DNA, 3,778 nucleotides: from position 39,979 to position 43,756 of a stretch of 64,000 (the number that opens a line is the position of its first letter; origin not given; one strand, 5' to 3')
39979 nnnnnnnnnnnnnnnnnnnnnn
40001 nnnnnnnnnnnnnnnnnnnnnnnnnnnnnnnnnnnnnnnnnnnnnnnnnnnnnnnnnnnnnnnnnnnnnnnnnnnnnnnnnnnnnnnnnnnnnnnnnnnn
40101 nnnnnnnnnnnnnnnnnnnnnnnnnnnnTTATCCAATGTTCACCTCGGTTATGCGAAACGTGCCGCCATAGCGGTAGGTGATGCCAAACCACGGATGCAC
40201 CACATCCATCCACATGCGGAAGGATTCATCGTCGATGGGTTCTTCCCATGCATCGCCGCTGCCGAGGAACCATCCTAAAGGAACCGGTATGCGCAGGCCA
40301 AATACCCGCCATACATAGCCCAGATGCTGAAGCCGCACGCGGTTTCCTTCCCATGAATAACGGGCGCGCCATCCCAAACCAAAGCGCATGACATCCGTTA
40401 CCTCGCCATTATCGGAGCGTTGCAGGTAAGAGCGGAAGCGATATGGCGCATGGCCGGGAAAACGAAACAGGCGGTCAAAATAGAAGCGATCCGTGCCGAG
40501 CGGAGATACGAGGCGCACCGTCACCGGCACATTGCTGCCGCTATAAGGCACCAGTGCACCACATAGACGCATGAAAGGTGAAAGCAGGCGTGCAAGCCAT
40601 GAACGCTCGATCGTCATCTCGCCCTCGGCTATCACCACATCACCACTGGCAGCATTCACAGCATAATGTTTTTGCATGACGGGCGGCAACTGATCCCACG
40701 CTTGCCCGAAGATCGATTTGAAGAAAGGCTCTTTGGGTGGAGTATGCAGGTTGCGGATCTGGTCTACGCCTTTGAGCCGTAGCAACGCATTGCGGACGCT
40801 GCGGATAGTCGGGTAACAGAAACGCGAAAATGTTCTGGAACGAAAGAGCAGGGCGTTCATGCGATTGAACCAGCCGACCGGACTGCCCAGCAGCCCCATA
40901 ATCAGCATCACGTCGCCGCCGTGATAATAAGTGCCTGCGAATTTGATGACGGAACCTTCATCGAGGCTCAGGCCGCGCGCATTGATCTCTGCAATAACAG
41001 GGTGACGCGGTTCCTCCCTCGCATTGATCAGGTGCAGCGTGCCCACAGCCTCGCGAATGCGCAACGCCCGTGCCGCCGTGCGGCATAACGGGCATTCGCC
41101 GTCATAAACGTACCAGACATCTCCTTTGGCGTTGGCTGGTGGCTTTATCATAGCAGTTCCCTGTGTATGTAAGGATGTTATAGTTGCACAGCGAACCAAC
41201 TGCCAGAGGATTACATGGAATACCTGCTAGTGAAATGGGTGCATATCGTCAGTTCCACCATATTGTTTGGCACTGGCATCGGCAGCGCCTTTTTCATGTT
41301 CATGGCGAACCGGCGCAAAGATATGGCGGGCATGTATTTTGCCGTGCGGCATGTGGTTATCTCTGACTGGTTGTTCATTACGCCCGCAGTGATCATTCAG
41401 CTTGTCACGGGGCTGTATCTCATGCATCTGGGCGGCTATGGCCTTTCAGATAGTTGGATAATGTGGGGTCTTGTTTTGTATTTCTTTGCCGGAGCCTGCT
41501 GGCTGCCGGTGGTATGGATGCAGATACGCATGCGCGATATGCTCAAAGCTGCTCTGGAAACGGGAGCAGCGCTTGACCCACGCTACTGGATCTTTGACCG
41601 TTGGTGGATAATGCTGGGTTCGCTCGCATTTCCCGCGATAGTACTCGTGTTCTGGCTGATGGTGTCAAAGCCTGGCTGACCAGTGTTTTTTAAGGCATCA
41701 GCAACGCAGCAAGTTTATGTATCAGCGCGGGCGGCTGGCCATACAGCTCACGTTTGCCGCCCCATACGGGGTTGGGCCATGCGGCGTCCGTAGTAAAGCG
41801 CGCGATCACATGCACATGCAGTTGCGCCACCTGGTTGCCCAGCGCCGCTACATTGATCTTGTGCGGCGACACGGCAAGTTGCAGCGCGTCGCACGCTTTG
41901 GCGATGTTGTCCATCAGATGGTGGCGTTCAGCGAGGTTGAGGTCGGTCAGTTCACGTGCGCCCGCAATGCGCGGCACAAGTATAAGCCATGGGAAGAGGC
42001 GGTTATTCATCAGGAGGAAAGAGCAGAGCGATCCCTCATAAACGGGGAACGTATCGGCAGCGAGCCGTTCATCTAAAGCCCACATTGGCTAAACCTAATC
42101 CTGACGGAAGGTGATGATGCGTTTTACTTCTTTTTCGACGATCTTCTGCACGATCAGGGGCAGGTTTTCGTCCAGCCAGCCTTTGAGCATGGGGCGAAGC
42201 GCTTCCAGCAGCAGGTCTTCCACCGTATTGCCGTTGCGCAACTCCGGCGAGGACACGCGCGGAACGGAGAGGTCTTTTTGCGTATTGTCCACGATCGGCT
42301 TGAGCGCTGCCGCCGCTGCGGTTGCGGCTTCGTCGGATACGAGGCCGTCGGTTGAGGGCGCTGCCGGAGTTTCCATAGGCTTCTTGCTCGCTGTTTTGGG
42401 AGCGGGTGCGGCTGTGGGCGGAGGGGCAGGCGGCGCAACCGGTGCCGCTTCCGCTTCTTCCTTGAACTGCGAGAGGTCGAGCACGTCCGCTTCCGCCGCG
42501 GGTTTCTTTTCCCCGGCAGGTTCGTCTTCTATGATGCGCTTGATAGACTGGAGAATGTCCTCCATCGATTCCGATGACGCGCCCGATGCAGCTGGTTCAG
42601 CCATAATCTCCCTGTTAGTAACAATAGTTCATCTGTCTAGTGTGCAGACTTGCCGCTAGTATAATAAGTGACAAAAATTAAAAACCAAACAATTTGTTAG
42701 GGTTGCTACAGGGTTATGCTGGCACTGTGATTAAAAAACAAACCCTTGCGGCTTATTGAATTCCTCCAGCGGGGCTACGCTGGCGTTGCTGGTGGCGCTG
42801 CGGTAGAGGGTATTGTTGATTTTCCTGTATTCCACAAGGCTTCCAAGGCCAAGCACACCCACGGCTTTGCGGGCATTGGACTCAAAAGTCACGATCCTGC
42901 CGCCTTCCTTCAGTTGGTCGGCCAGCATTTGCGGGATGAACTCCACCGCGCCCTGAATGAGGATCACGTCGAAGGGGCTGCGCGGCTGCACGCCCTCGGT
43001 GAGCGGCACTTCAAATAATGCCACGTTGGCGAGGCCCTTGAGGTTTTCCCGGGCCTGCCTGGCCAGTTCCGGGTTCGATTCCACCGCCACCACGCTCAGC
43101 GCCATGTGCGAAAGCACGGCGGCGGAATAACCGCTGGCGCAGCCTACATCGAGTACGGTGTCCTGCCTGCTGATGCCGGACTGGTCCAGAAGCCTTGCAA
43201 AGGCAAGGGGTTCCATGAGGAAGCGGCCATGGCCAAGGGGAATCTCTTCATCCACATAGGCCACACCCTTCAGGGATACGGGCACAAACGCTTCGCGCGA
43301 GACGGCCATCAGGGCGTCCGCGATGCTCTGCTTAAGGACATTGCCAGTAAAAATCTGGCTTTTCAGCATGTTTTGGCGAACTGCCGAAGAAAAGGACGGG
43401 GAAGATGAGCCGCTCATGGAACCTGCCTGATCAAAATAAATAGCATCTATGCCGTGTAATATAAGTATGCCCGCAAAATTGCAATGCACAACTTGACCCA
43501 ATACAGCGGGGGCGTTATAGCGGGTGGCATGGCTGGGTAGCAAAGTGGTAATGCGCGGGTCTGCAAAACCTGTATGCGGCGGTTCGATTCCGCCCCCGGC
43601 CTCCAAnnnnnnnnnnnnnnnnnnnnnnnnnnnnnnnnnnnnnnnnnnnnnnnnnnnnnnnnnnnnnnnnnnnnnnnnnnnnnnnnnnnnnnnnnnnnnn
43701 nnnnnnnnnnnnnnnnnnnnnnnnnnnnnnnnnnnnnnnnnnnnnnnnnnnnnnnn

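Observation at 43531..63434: tRNA-Cys-targeting island with a satellite-like backbone carrying the defence operon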

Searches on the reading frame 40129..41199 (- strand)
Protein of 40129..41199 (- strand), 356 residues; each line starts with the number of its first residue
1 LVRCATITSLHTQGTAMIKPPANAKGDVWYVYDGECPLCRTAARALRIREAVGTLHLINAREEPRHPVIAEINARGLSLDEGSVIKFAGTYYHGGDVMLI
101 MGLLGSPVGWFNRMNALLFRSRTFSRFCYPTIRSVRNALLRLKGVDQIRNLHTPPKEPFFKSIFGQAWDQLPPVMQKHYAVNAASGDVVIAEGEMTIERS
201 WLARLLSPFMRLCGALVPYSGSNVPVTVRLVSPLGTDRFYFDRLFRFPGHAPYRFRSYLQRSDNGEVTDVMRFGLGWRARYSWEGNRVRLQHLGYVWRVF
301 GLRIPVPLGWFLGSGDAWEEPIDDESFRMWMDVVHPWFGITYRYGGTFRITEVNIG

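Call 14: search_protein_families(library=ncbifam, proteins=[window:40129-41199:-], max_evalue=0.001)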
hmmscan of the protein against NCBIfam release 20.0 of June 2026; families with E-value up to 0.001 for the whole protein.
window:40129-41199:- (356 aa): 0 families

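Call 19: search_protein_families(library=pfam, proteins=[window:40129-41199:-], max_evalue=0.01)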
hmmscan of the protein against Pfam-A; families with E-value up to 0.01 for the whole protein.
window:40129-41199:- (356 aa): 2 families
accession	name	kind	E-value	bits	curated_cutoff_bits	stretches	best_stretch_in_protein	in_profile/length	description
PF13761.12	DUF4166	-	3.3e-23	82.8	23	1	171-348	1-184/184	Domain of unknown function (DUF4166)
PF04134.17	DCC1-like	-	6.3e-10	40.7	27.8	1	31-141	2-112/113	DCC1-like thiol-disulfide oxidoreductase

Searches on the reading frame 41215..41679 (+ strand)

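Call 14: search_protein_families(library=ncbifam, proteins=[window:41215-41679:+], max_evalue=0.001)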
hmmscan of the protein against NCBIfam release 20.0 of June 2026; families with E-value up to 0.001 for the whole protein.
window:41215-41679:+ (154 aa): 0 families

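Call 19: search_protein_families(library=pfam, proteins=[window:41215-41679:+], max_evalue=0.01)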
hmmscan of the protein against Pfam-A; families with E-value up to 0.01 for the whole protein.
window:41215-41679:+ (154 aa): 1 family
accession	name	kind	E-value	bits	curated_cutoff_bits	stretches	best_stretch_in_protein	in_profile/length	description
PF10027.14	DUF2269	-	3.5e-57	193.1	28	1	5-153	2-150/150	Predicted integral membrane protein (DUF2269)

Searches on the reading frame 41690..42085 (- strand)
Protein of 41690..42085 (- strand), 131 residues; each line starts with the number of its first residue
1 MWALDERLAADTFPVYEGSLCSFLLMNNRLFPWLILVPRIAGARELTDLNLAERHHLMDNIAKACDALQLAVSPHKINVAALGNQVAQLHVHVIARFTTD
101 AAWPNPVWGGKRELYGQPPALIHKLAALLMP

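Call 14: search_protein_families(library=ncbifam, proteins=[window:41690-42085:-], max_evalue=0.001)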
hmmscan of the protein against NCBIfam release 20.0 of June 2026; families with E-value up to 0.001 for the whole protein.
window:41690-42085:- (131 aa): 1 family
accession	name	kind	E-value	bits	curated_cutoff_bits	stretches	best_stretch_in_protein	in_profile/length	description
NF052622.1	ATPAdlTfActino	equivalog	5.8e-05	22.7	290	1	35-103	76-149/176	ATP adenylyltransferase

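Call 19: search_protein_families(library=pfam, proteins=[window:41690-42085:-], max_evalue=0.01)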
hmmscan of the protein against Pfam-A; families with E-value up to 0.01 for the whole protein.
window:41690-42085:- (131 aa): 1 family
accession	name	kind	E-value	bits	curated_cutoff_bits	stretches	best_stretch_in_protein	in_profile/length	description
PF01230.28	HIT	-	2.3e-14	54.2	21.5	1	10-98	4-97/98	HIT domain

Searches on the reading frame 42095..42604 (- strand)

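Call 14: search_protein_families(library=ncbifam, proteins=[window:42095-42604:-], max_evalue=0.001)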
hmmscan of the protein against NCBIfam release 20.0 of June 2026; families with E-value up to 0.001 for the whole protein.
window:42095-42604:- (169 aa): 1 family
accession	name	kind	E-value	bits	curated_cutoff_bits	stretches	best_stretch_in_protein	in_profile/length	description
NF052660.1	PopZ_fam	subfamily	1.2e-28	101.4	125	1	13-163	3-165/167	PopZ family protein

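Call 19: search_protein_families(library=pfam, proteins=[window:42095-42604:-], max_evalue=0.01)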
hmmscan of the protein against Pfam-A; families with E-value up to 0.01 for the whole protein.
window:42095-42604:- (169 aa): 1 family
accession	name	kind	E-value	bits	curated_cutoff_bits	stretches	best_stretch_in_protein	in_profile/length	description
PF10691.14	DUF2497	-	4.1e-20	72.5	27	1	86-164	1-74/75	Protein of unknown function (DUF2497)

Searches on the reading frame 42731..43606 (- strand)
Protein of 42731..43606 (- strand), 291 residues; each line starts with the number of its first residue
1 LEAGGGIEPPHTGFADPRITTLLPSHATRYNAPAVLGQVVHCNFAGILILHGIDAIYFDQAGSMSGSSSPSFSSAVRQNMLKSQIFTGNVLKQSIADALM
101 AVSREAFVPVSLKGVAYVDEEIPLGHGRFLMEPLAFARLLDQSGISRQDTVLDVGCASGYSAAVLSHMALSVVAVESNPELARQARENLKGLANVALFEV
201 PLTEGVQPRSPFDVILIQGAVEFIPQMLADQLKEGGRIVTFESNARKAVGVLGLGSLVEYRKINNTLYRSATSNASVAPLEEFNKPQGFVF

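Call 19: search_protein_families(library=pfam, proteins=[window:42731-43606:-], max_evalue=0.01)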
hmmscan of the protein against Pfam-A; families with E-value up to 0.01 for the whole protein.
window:42731-43606:- (291 aa): 9 families
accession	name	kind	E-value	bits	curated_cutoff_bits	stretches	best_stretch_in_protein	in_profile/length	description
PF01135.25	PCMT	-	8e-33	114.4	20.3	1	78-239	4-170/210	Protein-L-isoaspartate(D-aspartate) O-methyltransferase (PCMT)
PF13649.12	Methyltransf_25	-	1.4e-08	35.8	27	1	151-229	1-83/97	Methyltransferase domain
PF08241.18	Methyltransf_11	-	1.5e-06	29.2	21.2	1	152-235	1-83/95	Methyltransferase domain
PF00398.26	RrnaAD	-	9.5e-06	25.3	24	1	128-195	11-78/263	Ribosomal RNA adenine dimethylase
PF08242.18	Methyltransf_12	-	1.5e-05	26.1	30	1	152-227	1-81/98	Methyltransferase domain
PF13847.12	Methyltransf_31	-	1.6e-05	25.1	27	1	146-225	2-88/145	Methyltransferase domain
PF13489.12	Methyltransf_23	-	0.00024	21.3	27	1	142-238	16-114/164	Methyltransferase domain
PF06325.19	PrmA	-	0.00048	20.1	22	1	145-239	159-257/296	Ribosomal protein L11 methyltransferase (PrmA)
PF12847.13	Methyltransf_18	-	0.0071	16.8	27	0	145-219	12-90/151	Methyltransferase domain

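Call 35: find_encoding_contigs(protein=window:42731-43606:-, flank=10000, max_places=10)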
Protein window:42731-43606:- (291 aa): 2 contigs read that carry it; 1 place shown.
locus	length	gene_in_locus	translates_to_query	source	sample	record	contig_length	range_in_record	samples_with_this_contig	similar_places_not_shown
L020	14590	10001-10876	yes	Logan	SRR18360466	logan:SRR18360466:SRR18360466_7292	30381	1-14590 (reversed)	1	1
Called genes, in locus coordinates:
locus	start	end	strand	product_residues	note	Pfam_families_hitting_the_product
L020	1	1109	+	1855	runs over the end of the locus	PF00270:DEAD, PF27116:YjiV_N, PF00271:Helicase_C (weak), PF09369:MZB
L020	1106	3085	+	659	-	-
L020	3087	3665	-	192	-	-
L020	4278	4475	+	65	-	-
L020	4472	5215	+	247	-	-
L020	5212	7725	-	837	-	PF16793:RepB_primase (faint)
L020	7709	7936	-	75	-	PF12728:HTH_17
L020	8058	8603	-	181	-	-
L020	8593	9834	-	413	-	PF13356:Arm-DNA-bind_3, PF14659:Phage_int_SAM_3 (weak), PF22022:Phage_int_M, PF00589:Phage_integrase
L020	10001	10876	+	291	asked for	PF01135:PCMT, PF13847:Methyltransf_31 (weak), PF08241:Methyltransf_11 (weak), PF08242:Methyltransf_12 (faint), PF13649:Methyltransf_25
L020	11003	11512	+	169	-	PF10691:DUF2497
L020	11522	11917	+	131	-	PF01230:HIT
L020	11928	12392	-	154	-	PF10027:DUF2269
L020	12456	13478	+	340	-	PF04134:DCC1-like, PF13761:DUF4166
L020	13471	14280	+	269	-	PF03435:Sacchrp_dh_NADP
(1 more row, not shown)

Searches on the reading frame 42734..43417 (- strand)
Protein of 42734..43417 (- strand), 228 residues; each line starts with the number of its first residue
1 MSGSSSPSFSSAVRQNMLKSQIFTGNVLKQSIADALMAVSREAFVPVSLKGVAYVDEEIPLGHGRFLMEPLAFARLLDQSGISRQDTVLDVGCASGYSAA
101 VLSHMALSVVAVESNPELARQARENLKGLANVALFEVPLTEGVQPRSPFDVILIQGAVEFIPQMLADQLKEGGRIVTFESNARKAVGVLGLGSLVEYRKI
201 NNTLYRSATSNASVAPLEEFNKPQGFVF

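Call 21: find_related_loci(query=window:42734-43417:-, collection=genome_contigs, flank=10000)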
Query seq(228 aa) (228 aa) in genome_contigs; peptide patterns used: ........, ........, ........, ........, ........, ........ (x = any residue, [..] = any of these).
180 stretches matched a pattern; 16 encode a relative of the query (tblastn E <= 1e-3); 16 distinct loci.
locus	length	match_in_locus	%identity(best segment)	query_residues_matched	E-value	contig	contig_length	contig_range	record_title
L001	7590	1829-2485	45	11-228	7e-52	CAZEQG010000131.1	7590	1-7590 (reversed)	MAG TPA_asm: uncultured Alphaproteobacteria bacterium isolate SRP290908_co2_153 genome assembly, contig: NODE_14725_leng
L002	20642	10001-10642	43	17-228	5e-46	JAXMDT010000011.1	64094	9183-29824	MAG: Rickettsiales bacterium isolate STL-PRO43 C3.18.fa-11, whole genome shotgun sequence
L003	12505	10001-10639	44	14-228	2e-45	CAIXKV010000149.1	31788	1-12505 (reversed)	MAG: uncultured Rhodospirillales bacterium isolate C5coas_bin-2163 genome assembly, contig: bin-2163:149/269, whole geno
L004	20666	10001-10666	37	11-228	5e-41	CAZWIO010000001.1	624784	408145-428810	MAG TPA_asm: uncultured Methyloceanibacter sp. isolate binchicken_co179_57 genome assembly, contig: NODE_31_length_62478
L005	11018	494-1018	43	14-180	7e-35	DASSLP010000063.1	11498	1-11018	MAG TPA_asm: Methyloceanibacter sp. isolate SMAG_U1174 k141_1621266, whole genome shotgun sequence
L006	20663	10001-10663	36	12-228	4e-32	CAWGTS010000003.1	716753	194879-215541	MAG: uncultured Alphaproteobacteria bacterium isolate MFD09779.bin.1.108 genome assembly, contig: contig_45469, whole ge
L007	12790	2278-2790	42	14-176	3e-36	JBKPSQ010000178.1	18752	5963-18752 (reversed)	MAG: Pseudomonadota bacterium isolate GS_EKS_MAG_00018 GS_EKS_000000243005, whole genome shotgun sequence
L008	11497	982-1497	41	14-177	2e-33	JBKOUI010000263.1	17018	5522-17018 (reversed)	MAG: Pseudomonadota bacterium isolate GM_HAYS_MAG_00030 GM_HAYS_000000350147, whole genome shotgun sequence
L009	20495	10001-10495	38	29-184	9e-26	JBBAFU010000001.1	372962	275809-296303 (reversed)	MAG: Castellaniella sp. isolate SO_2017_LW2_53 scaffold_20_c1_LW138R_2017, whole genome shotgun sequence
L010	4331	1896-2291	26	66-181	7e-8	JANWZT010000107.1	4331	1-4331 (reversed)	MAG: Candidatus Caldarchaeum sp. isolate SKYG24 NODE_107_length_4331_cov_2.522802, whole genome shotgun sequence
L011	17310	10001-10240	29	84-162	7e-6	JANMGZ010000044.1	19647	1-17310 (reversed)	MAG: Dolichospermum sp. OTE_70_metabat_362_sub OTE_70_k141_3255346, whole genome shotgun sequence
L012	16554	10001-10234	34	82-161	6e-6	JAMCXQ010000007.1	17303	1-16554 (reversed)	MAG: Patescibacteria group bacterium isolate FK_Sedi_B_Bin.404 NODE_12036_length_17303_cov_3.71815, whole genome shotgun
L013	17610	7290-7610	25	76-179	1e-5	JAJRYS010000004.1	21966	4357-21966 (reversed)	MAG: archaeon isolate Dive96_bin3.463 k141_620792, whole genome shotgun sequence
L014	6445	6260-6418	37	57-113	5e-5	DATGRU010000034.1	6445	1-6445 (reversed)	MAG TPA_asm: Paenalcaligenes sp. isolate SMAG_U10459 k141_1826342, whole genome shotgun sequence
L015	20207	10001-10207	34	75-145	6e-5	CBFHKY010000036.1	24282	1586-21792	MAG: Pseudomaricurvus sp. isolate AGTU_289_bin_14_strict genome assembly, contig: AGTU_289_bin_14_strict_c36, whole geno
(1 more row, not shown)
